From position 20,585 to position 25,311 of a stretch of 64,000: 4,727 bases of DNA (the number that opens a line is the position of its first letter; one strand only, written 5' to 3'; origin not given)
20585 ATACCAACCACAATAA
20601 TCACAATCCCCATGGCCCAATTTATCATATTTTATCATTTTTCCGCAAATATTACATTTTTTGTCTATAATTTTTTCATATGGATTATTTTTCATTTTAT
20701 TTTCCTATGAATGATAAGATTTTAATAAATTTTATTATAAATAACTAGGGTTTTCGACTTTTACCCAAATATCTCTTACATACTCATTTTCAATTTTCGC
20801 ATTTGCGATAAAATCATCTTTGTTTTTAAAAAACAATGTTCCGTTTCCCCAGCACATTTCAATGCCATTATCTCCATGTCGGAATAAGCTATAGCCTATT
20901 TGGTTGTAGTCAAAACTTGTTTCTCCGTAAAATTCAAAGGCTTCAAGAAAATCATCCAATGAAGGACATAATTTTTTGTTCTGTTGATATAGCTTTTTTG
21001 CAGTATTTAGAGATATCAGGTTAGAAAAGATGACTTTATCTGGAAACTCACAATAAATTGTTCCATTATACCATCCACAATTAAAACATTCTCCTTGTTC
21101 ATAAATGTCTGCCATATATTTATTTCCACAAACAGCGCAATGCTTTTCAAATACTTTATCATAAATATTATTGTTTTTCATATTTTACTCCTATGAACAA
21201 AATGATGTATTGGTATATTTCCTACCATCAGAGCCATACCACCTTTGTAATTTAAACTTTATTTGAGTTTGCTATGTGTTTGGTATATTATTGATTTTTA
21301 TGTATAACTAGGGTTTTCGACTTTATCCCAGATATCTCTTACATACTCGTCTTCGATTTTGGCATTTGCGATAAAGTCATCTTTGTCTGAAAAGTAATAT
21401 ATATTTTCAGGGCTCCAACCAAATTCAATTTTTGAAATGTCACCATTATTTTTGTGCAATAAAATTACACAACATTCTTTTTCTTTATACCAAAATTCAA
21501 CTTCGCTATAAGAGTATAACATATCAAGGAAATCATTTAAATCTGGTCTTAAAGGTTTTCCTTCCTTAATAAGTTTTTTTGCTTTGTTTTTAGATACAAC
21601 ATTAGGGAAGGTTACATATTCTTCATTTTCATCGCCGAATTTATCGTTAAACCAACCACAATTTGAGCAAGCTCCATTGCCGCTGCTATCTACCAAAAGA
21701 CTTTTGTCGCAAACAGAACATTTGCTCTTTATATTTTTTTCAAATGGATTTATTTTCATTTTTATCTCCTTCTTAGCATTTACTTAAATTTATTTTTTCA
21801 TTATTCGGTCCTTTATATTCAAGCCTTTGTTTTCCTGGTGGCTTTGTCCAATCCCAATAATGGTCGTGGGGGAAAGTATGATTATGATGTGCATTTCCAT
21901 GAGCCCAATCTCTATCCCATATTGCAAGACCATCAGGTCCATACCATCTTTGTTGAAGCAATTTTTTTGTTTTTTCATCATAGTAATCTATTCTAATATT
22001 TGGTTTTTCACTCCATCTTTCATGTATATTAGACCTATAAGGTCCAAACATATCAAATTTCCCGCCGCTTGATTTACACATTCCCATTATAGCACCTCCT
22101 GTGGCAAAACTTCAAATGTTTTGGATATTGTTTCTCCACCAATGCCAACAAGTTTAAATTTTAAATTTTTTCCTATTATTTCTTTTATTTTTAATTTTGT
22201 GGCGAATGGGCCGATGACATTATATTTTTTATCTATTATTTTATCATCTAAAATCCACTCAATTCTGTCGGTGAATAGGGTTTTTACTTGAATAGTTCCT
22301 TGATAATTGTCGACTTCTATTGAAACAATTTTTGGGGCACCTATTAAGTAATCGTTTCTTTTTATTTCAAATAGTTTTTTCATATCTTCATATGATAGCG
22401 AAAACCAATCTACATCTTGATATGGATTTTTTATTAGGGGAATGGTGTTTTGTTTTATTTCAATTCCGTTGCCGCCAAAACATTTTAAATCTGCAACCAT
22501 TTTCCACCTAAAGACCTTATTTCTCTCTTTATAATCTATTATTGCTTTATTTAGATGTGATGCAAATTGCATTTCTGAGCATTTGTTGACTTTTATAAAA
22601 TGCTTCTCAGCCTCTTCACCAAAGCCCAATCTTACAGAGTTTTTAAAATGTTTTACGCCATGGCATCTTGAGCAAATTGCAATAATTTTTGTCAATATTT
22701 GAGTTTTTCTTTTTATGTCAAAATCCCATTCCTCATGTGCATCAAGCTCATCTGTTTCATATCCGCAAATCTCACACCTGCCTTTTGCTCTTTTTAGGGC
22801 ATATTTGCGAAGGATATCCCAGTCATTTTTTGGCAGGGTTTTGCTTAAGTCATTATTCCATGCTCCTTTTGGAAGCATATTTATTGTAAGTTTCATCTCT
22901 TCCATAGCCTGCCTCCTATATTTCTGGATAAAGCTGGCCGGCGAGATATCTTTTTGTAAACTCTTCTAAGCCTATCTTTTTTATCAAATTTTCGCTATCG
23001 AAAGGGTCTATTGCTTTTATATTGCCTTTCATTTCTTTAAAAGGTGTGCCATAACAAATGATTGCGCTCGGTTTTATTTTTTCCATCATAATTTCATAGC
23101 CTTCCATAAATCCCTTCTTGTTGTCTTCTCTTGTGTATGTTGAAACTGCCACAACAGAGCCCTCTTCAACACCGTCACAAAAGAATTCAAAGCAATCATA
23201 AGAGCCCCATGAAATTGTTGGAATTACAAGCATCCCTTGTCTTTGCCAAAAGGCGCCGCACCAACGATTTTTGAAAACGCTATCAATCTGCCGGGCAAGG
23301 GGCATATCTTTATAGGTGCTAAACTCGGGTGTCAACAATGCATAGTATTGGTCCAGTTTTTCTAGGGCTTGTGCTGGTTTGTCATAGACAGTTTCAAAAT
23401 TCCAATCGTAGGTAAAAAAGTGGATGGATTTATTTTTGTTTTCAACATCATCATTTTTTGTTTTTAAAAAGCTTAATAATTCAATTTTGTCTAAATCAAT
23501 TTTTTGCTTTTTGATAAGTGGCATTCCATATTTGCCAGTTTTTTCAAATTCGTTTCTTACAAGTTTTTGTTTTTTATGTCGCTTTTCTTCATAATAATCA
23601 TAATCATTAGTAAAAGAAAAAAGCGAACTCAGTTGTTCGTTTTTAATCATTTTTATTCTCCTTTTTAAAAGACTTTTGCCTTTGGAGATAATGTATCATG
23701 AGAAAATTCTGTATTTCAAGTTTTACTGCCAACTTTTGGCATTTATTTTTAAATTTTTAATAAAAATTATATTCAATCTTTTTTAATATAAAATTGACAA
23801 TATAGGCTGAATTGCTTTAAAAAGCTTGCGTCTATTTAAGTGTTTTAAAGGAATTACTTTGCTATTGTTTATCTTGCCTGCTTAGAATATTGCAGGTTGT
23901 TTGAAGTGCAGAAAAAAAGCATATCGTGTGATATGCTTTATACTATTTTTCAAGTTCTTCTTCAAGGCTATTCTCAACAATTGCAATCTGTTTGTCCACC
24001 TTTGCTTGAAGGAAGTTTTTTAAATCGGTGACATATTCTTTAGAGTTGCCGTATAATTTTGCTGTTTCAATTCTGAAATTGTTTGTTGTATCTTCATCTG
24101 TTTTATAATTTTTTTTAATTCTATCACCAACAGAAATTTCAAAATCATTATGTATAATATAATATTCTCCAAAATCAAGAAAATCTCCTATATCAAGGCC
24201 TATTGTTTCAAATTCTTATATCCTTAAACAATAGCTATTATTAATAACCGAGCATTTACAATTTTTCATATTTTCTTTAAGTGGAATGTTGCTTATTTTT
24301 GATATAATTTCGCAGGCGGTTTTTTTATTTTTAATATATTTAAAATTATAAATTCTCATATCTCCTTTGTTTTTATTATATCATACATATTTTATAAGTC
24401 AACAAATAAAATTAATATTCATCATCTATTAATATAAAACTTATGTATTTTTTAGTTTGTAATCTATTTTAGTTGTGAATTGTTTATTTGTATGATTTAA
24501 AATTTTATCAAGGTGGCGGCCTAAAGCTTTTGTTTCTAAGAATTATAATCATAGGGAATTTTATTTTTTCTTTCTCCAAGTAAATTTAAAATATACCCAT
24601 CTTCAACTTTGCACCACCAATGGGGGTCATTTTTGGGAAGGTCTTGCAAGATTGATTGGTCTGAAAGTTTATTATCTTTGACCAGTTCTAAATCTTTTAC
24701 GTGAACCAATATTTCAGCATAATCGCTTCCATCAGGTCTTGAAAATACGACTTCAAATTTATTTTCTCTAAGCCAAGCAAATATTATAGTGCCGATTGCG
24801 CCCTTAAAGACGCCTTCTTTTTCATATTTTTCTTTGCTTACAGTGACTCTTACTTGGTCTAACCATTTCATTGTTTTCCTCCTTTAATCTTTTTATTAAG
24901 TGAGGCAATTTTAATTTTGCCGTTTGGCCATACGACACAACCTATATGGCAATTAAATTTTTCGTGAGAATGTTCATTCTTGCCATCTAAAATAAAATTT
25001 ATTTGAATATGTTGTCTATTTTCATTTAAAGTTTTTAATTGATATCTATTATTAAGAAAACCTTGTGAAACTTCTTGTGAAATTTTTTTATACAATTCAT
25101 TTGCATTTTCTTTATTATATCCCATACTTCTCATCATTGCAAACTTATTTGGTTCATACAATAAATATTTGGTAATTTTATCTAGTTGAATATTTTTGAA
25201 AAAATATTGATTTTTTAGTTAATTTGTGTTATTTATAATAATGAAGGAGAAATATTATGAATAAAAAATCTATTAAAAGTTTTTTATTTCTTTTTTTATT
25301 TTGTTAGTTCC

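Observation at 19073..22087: Polymorphic-toxin-like array: His-rich 104-aa gene, five Cys-ribbon paralogs and orphan toxin remnants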

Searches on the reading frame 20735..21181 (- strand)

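Call 3: search_protein_families(library=pfam, proteins=[window:20735-21181:-], max_evalue=1)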
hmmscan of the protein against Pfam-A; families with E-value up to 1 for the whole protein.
window:20735-21181:- (148 aa): 3 families
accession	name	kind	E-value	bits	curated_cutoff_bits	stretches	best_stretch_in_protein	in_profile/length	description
PF14206.11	Cys_rich_CPCC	-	0.00067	19.8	24.5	1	14-67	2-56/75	Cysteine-rich CPCC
PF01639.22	v110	-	0.16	12.3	25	0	107-141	39-73/104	Viral family 110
PF10977.13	DUF2797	-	0.83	9.9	25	0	12-35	11-33/227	Protein of unknown function (DUF2797)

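Call 4: search_protein_families(library=ncbifam, proteins=[window:20735-21181:-], max_evalue=1)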
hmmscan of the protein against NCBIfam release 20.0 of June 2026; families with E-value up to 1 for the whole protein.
window:20735-21181:- (148 aa): 1 family
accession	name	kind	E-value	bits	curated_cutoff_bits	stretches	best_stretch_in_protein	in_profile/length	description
NF001669.0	PRK00432.1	equivalog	0.079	13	54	1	12-37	26-51/58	30S ribosomal protein S27ae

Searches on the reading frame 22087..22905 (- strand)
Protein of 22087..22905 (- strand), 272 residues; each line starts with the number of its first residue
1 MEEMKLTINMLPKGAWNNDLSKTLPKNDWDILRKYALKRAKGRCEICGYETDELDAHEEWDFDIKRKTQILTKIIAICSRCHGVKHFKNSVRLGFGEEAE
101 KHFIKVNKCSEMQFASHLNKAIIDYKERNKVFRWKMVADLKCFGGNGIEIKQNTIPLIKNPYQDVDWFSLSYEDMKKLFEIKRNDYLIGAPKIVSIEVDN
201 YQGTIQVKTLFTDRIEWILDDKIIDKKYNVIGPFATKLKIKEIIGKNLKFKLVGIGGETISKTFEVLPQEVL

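Call 3: search_protein_families(library=pfam, proteins=[window:22087-22905:-], max_evalue=1)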
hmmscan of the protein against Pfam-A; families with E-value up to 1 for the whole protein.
window:22087-22905:- (272 aa): 1 family
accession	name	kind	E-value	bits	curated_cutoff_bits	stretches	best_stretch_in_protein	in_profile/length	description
PF22113.1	Mtrc-MtrF_II-IV_dom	-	0.021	14.8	30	1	37-85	77-130/176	Outer membrane cytochrome MtrC/MtrF-like, domains II/IV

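Call 4: search_protein_families(library=ncbifam, proteins=[window:22087-22905:-], max_evalue=1)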
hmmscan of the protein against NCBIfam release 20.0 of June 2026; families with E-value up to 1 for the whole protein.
window:22087-22905:- (272 aa): 1 family
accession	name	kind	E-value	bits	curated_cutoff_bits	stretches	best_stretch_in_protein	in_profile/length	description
NF040563.1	guided_IscB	equivalog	0.0021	17.2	175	1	28-99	180-249/314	RNA-guided endonuclease IscB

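Call 13: search_protein_families(library=padloc, proteins=[window:22087-22905:-], max_evalue=0.1)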
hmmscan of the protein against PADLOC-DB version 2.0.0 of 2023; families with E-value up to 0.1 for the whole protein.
window:22087-22905:- (272 aa): 0 families

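Call 14: search_protein_families(library=phrogs, proteins=[window:22087-22905:-], max_evalue=0.1)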
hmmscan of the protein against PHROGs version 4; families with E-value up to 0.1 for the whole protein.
window:22087-22905:- (272 aa): 12 families
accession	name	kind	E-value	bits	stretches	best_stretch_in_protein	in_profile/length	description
phrog_5200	-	DNA, RNA and nucleotide metabolism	9.8e-29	101.3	1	3-138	2-137/154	HNH endonuclease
phrog_333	-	DNA, RNA and nucleotide metabolism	1.4e-05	26.3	1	15-85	7-78/138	HNH endonuclease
phrog_119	-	DNA, RNA and nucleotide metabolism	1.4e-05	25.1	1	10-107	172-276/443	HNH endonuclease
phrog_144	-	DNA, RNA and nucleotide metabolism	0.00028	21.6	1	27-96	70-143/175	HNH endonuclease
phrog_1271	-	DNA, RNA and nucleotide metabolism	0.00048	20.6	1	26-98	251-328/361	HNH endonuclease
phrog_8048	-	DNA, RNA and nucleotide metabolism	0.0006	20.1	1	30-89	165-233/273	HNH endonuclease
phrog_589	-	DNA, RNA and nucleotide metabolism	0.0026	18.5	1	27-111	77-164/179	HNH endonuclease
phrog_740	-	DNA, RNA and nucleotide metabolism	0.012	15.6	1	33-84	30-83/332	HNH endonuclease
phrog_1571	-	DNA, RNA and nucleotide metabolism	0.015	16.2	0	23-52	7-36/128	HNH endonuclease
phrog_7370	-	DNA, RNA and nucleotide metabolism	0.021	15.9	1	37-88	37-86/115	HNH endonuclease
phrog_8446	-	DNA, RNA and nucleotide metabolism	0.041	14.5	1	27-82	126-192/211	HNH endonuclease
phrog_7157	-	unknown function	0.084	13.8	1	241-265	11-35/69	-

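Call 76: search_solved_structures(query=window:22087-22905:-, max_evalue=1)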
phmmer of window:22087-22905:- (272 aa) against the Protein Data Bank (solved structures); distinct sequences matched with E-value up to 1: 16.
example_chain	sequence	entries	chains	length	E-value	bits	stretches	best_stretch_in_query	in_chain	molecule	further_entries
8w2z_A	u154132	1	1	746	0.023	17.1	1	33-108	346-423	HNH nuclease domain-containing protein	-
8zq9_B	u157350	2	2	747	0.023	17.1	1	33-108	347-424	a protein | HNH nuclease domain-containing protein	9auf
8zdr_C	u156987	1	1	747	0.031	16.6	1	33-108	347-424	a protein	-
8w2s_A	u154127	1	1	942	0.031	16.6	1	33-107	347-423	HNH nuclease domain-containing protein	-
8vh7_A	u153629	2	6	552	0.05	15.9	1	156-236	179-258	Heparosan synthase B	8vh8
8viw_A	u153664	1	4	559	0.051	15.9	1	156-236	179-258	Heparosan synthase B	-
4hre_A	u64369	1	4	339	0.11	14.8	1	7-87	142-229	Annexin A2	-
4x9p_A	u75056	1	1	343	0.22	13.9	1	7-87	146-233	Annexin A2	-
3slg_A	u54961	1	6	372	0.25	13.7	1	131-184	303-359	PbgP3 protein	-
1l8d_A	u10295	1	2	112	0.26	13.6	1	36-75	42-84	DNA double-strand break repair rad50 ATPase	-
5w7g_B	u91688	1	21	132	0.33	13.2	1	59-131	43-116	ORF132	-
3fbl_A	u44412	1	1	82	0.43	12.9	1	75-131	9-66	Putative uncharacterized protein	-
7nmi_B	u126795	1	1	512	0.58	12.5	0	7-80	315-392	S100P-ANXA2 chimera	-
2hyu_A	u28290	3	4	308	0.7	12.2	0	7-80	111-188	Annexin A2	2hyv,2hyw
7zvn_A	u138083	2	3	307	0.7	12.2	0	7-80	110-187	Annexin A2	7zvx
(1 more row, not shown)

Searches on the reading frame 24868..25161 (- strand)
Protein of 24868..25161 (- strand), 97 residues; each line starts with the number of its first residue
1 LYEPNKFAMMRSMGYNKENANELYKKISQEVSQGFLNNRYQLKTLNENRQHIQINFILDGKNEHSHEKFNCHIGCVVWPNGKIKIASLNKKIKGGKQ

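Call 7: search_protein_families(library=pfam, proteins=[window:24868-25161:-], max_evalue=0.01)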
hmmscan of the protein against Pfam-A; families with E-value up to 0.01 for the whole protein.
window:24868-25161:- (97 aa): 0 families

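Call 13: search_protein_families(library=padloc, proteins=[window:24868-25161:-], max_evalue=0.1)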
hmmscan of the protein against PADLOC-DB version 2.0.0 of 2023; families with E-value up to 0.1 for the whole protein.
window:24868-25161:- (97 aa): 0 families

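Call 14: search_protein_families(library=phrogs, proteins=[window:24868-25161:-], max_evalue=0.1)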
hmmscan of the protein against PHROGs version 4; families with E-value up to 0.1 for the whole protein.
window:24868-25161:- (97 aa): 0 families

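Call 36: search_protein_families(library=pfam, proteins=[window:24868-25161:-], max_evalue=1)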
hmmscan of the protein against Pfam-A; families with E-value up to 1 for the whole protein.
window:24868-25161:- (97 aa): 2 families
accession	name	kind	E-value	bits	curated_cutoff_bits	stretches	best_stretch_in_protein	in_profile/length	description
PF11614.14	FixG_C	-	0.017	15.7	25.6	1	28-64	23-59/119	IG-like fold at C-terminal of FixG, putative oxidoreductase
PF02060.20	ISK_Channel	-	0.11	12.7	22.1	1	52-80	61-89/126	Slow voltage-gated potassium channel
